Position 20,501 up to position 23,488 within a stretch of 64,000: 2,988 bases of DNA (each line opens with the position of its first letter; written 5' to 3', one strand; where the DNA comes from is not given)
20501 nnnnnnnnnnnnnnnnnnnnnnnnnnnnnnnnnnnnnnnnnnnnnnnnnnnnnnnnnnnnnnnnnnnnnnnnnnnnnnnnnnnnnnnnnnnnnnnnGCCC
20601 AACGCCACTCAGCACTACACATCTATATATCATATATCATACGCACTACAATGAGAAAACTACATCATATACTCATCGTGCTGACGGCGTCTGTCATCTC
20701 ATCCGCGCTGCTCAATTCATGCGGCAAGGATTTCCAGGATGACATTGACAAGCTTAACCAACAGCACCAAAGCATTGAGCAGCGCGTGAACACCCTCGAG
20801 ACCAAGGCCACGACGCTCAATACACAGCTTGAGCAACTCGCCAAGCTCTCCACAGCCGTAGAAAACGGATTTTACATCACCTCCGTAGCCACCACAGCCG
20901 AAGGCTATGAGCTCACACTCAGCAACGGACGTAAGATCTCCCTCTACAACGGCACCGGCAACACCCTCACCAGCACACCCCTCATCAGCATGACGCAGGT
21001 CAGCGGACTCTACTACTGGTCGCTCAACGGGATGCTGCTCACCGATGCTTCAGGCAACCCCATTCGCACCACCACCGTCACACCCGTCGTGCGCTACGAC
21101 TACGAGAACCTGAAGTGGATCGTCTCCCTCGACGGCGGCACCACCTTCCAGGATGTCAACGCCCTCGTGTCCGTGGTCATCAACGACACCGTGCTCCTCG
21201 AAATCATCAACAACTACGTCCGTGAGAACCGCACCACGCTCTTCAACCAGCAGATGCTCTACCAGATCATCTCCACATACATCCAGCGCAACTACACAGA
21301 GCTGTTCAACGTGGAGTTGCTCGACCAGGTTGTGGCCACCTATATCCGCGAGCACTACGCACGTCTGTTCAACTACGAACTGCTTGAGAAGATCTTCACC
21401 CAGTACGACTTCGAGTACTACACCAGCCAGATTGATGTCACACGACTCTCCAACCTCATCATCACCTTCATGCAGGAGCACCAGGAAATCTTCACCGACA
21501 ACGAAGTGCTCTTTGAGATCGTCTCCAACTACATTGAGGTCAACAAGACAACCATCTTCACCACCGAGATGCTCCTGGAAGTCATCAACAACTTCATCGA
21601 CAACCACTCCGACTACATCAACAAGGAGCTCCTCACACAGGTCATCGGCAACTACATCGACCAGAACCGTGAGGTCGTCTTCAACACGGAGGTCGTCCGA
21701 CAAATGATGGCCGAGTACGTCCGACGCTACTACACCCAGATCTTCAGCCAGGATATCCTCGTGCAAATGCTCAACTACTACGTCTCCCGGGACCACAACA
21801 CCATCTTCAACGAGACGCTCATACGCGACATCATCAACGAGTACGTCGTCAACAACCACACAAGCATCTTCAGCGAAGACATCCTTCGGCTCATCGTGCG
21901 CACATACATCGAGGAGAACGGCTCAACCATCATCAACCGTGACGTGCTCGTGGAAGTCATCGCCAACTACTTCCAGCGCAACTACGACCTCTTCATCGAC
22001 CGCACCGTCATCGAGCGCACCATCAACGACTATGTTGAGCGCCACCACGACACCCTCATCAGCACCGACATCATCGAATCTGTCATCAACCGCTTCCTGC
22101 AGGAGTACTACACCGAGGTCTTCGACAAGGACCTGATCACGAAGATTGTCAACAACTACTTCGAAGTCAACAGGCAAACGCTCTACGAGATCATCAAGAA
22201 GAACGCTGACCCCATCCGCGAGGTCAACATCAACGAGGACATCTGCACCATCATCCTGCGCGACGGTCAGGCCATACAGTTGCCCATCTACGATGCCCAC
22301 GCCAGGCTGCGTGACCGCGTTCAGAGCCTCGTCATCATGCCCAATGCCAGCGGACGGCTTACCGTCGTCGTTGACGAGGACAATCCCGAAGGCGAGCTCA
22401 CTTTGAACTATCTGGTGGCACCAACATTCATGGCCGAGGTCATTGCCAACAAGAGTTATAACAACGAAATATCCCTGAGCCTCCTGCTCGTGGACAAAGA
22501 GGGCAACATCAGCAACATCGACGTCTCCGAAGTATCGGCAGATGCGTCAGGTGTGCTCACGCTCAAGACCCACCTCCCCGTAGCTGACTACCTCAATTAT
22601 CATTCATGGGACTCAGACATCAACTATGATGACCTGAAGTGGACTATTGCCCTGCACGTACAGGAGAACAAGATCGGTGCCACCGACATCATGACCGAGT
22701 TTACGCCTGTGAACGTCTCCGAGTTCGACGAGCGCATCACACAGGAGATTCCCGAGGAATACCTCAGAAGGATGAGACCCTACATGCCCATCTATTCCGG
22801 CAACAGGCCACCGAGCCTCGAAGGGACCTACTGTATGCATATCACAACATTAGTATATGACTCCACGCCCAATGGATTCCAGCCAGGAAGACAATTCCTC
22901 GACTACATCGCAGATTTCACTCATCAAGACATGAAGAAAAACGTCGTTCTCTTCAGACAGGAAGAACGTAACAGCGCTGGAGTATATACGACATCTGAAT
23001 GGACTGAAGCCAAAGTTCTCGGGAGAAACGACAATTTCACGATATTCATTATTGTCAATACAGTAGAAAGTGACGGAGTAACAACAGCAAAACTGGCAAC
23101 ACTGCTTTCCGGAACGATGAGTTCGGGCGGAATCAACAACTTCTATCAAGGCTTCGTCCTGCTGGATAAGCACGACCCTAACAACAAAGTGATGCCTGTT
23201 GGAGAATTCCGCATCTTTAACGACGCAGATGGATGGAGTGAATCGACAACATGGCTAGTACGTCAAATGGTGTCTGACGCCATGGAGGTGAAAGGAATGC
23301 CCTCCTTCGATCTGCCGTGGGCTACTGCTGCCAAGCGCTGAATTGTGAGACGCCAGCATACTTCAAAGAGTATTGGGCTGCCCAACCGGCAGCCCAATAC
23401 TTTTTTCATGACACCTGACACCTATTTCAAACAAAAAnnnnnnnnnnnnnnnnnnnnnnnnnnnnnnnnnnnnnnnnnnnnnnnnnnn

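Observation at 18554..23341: Tandem paralogous lipoproteins built around about 16 copies of an unrecognised 21-residue Ile/Asn-rich repeat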

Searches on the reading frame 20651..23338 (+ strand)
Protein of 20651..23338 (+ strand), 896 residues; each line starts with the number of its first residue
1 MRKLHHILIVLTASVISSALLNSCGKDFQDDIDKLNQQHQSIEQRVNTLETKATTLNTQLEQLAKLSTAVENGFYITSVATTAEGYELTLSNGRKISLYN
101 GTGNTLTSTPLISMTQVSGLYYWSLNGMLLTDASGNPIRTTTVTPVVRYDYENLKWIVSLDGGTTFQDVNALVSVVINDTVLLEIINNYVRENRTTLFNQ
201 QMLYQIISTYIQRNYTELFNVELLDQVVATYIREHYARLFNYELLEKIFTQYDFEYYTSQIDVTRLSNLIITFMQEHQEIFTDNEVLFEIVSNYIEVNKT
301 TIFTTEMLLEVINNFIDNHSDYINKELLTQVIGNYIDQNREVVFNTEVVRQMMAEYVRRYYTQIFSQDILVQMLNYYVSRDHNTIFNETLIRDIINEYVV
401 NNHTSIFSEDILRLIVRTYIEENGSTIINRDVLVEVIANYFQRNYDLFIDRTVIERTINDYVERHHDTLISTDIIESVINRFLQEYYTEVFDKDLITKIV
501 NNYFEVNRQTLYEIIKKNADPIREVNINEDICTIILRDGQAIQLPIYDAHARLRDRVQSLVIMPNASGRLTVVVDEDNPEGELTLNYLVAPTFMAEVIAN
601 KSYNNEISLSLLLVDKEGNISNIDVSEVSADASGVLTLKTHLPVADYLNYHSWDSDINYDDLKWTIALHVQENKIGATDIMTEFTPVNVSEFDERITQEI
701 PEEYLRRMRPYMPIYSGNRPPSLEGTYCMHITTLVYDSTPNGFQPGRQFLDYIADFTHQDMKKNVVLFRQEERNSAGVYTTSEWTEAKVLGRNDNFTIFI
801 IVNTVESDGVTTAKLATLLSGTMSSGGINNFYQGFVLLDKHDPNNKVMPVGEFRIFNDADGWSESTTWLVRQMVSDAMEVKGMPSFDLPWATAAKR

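Call 3: search_protein_families(library=pfam, proteins=[window:20651-23338:+], max_evalue=1)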
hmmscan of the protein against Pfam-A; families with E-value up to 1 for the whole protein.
window:20651-23338:+ (896 aa): 19 families
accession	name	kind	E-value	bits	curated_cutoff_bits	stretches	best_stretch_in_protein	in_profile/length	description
PF16378.10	DUF4988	-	7.5e-24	85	30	1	37-170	3-137/183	Domain of unknown function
PF11932.13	DUF3450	-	0.0045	16.8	32.6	1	25-72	32-79/241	Protein of unknown function (DUF3450)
PF05531.17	NPV_P10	-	0.033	15.1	29.8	1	30-72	11-60/75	Nucleopolyhedrovirus P10 protein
PF20608.4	Phage_tube_C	-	0.058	14.2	24.1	1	588-654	2-67/82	Phage tail tube protein C-terminal domain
PF04286.17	DUF445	-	0.061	13.6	33.8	1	222-480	91-340/368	Protein of unknown function (DUF445)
PF11101.13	DUF2884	-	0.065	13.3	30.6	1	15-70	156-215/228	Protein of unknown function (DUF2884)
PF24706.1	DUF7669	-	0.085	13.5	23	0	273-303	13-42/75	Domain of unknown function (DUF7669)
PF23991.1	DUF7310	-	0.098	13.6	40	1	27-72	27-72/83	Coiled-coil region of unknown function (DUF7310)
PF18748.7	HMUDK_HMUD1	-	0.14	12.1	27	1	150-227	82-161/196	5-hmdU DNA kinase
PF10805.13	DUF2730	-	0.2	12.2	24.9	1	14-71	15-73/102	Protein of unknown function (DUF2730)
PF00620.32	RhoGAP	-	0.2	12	24.5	0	215-301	47-131/148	RhoGAP domain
PF12072.13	RNase_Y_N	-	0.21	11.4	32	1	27-69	107-149/201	RNase Y N-terminal region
PF06855.17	YozE_SAM_like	-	0.34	11.6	25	0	202-232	35-65/66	YozE SAM-like fold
PF16526.10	CLZ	-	0.43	11.5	26.7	0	32-65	19-52/71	C-terminal leucine zipper domain of cyclic nucleotide-gated channels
PF10046.14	BLOC1_2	-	0.43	11.4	33.4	1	11-71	15-75/96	Biogenesis of lysosome-related organelles complex-1 subunit 2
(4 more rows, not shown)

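Call 4: search_protein_families(library=ncbifam, proteins=[window:20651-23338:+], max_evalue=1)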
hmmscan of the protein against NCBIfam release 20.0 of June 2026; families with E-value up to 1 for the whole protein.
window:20651-23338:+ (896 aa): 8 families
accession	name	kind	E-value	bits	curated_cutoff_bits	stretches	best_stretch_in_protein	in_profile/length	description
NF047408.1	SA0632_fam_LP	equivalog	0.0005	19.7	70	1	11-64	5-63/68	SA0632 family lipoprotein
NF011925.1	PRK15396.1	subfamily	0.0055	16.9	108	1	9-69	6-63/78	major outer membrane lipoprotein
NF040598.1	Ala_zip_lipo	subfamily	0.0086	16.6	43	1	9-63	3-55/90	Lpp/OprI family alanine-zipper lipoprotein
NF010193.0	PRK13672.1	equivalog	0.055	13.8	67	0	200-234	38-72/74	hypothetical protein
NF008575.0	PRK11530.1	equivalog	0.058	12.8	158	1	15-83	10-73/183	hypothetical protein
TIGR04211.1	SH3_and_anchor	equivalog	0.1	12.2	65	1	27-70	84-127/198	TIGR04211 family SH3 domain-containing protein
NF010289.0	PRK13729.1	equivalog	0.14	11.1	504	1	19-110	79-169/474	F-type conjugal transfer pilus assembly protein TraB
TIGR04540.1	CLB_0814_fam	hypoth_equivalog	0.86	9.8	50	0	304-352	6-55/73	TIGR04540 family protein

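Call 34: find_encoding_contigs(protein=window:20651-23338:+, flank=10000, max_places=4)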
Protein window:20651-23338:+ (896 aa): 5 contigs read that carry it; 2 places shown.
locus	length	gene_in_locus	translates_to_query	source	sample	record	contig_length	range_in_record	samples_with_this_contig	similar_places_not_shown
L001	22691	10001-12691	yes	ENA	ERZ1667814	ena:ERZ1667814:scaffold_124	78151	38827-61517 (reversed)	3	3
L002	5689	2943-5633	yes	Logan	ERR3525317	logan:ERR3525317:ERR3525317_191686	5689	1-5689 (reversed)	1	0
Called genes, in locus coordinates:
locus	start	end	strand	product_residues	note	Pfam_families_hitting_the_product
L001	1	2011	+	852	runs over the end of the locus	PF14905:OMP_b-brl_3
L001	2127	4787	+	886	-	PF14905:OMP_b-brl_3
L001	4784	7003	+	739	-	PF03412:Peptidase_C39, PF00664:ABC_membrane, PF00005:ABC_tran, PF02463:SMC_N (faint)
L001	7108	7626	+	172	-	-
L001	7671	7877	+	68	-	-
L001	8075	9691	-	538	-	-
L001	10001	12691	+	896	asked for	PF16378:DUF4988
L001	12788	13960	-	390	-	PF13173:AAA_14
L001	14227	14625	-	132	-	PF04205:FMN_bind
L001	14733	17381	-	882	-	PF00690:Cation_ATPase_N, PF00122:E1-E2_ATPase, PF00702:Hydrolase, PF13246:Cation_ATPase, PF08282:Hydrolase_3 (weak), PF00689:Cation_ATPase_C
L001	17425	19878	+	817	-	PF26549:Tricorn_N, PF00756:Esterase (weak), PF02129:Peptidase_S15 (weak), PF20434:BD-FAE (faint), PF00326:Peptidase_S9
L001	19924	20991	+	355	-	PF00180:Iso_dh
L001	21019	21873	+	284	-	-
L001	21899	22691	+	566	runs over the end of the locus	PF00657:Lipase_GDSL, PF13472:Lipase_GDSL_2, PF00657:Lipase_GDSL (weak), PF13472:Lipase_GDSL_2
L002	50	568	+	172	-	-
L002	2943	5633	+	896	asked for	PF16378:DUF4988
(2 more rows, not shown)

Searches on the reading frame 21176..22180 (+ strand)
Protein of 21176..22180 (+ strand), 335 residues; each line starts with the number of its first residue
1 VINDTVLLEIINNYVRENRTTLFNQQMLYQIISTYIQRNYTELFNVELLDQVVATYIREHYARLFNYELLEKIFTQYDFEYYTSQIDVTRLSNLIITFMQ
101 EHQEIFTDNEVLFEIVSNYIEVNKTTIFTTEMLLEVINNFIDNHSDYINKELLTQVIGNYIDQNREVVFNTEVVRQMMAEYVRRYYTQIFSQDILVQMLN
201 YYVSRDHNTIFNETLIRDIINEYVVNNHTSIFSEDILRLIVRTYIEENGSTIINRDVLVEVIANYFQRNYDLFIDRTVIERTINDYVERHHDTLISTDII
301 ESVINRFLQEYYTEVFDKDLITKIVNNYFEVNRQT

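Call 94: search_protein_families(library=pfam, proteins=[window:21176-22180:+], max_evalue=10)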
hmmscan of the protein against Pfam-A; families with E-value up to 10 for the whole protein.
window:21176-22180:+ (335 aa): 15 families
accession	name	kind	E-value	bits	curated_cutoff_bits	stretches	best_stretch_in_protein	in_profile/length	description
PF04286.17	DUF445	-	0.0017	18.8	33.8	1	47-305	91-340/368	Protein of unknown function (DUF445)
PF06855.17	YozE_SAM_like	-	0.0072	16.9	25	1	27-57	35-65/66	YozE SAM-like fold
PF24706.1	DUF7669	-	0.021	15.5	23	1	98-128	13-42/75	Domain of unknown function (DUF7669)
PF00620.32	RhoGAP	-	0.023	15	24.5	1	40-126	47-131/148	RhoGAP domain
PF08628.17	Nexin_C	-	0.09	13.6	22.3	0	277-312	16-51/110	Sorting nexin C terminal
PF08625.16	Utp13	-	0.094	13.1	25.9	2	6-65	65-124/140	Utp13 specific WD40 associated domain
PF25734.1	RelB_like_antitoxin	-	0.11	12.7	27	0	95-108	17-30/43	Putative antitoxin family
PF11396.14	PepSY_like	-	0.17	12.7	28.3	1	252-287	30-64/83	Putative beta-lactamase-inhibitor-like, PepSY-like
PF25191.1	DUF7832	-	0.27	11.8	27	1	252-318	33-96/115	Domain of unknown function (DUF7832)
PF00616.24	RasGAP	-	0.78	10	28.3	2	100-148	14-62/207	GTPase-activator protein for Ras-like GTPase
PF10273.14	WGG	-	0.88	10.5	26.8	1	254-298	31-73/80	Pre-rRNA-processing protein TSR2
PF17979.7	zf-CRD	-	1.1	10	26.3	1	101-170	76-141/158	Cysteine rich domain with multizinc binding regions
PF11176.13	Tma16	-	1.9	8.8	22.7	1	14-46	49-80/146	Translation machinery-associated protein 16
PF05933.18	Fun_ATP-synt_8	-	2.2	9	26.1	0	189-205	26-42/48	Fungal ATP synthase protein 8 (A6L)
PF14550.11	Peptidase_S78_2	-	4.1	7.9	24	1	138-187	22-70/126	Putative phage serine protease XkdF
